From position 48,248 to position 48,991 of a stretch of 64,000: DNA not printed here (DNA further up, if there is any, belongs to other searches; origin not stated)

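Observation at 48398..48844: Secreted protein made almost entirely of Gly/Trp/Asn repeats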

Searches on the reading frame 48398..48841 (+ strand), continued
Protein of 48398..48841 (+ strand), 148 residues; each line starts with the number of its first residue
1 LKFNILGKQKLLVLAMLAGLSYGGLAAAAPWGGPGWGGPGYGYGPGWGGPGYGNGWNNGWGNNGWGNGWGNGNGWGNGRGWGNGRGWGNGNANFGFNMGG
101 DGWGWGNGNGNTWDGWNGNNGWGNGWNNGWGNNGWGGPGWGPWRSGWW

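Call 95: search_solved_structures(query=A3, max_evalue=1)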
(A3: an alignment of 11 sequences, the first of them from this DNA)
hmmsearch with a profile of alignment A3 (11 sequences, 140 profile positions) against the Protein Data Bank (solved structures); distinct sequences matched with E-value up to 1: 14.
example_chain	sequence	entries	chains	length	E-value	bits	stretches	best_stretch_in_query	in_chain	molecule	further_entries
5opt_n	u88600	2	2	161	0.0028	21.3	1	69-101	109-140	40S ribosomal protein S10, putative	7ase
11hg_LA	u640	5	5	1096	0.0038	20.8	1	67-105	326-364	La-related protein 1 | LARP1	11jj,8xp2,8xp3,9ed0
7xbx_R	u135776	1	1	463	0.011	19.3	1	70-100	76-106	Processed fractalkine,CX3C chemokine receptor 1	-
6trp_A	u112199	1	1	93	0.032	17.8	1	71-98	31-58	Peptide synthetase XpsB,Peptide synthetase XpsB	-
9nu4_B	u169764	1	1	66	0.035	17.7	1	71-96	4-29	Lysis protein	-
6uxv_A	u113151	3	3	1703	0.15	15.6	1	75-98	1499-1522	Transcription regulatory protein SNF2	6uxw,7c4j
9e3b_M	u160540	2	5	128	0.22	15.1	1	77-98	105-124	Small nuclear ribonucleoprotein Sm D1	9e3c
1b34_A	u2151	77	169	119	0.22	15.1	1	77-98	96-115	PROTEIN (SMALL NUCLEAR RIBONUCLEOPROTEIN SM D1) | Small nuclear ribonucleoprotein Sm D1 | SmD1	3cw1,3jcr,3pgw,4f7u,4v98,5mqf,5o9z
4wzj_C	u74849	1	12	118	0.23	15.1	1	76-98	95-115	Small nuclear ribonucleoprotein Sm D1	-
9nu5_B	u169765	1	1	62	0.28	14.8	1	72-96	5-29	Lysis protein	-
8aac_1A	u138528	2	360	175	0.34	14.5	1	34-96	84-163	C protein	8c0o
4v8m_AD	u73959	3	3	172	0.41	14.2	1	58-98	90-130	40S RIBOSOMAL PROTEIN S10, PUTATIVE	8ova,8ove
7too_AGR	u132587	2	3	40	0.48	14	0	65-96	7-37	ALS-FTD-associated dipeptide repeat protein, GR20 | GR20, ALS/FTD dipeptide repeat protein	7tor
6kac_N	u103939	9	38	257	0.9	13.1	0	11-76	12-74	Chlorophyll a-b binding protein, chloroplastic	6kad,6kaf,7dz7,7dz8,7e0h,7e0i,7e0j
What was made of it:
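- PDB matches are limited to weak RGG/GR tails (call 95).
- Tried and rejected: The PDB profile search found only RGG/GR tails (call 95).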

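Call 96: search_protein_families(library=padloc, proteins=[window:48398-48841:+], max_evalue=1)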
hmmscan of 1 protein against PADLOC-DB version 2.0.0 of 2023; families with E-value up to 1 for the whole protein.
window:48398-48841:+ (148 aa): 0 families
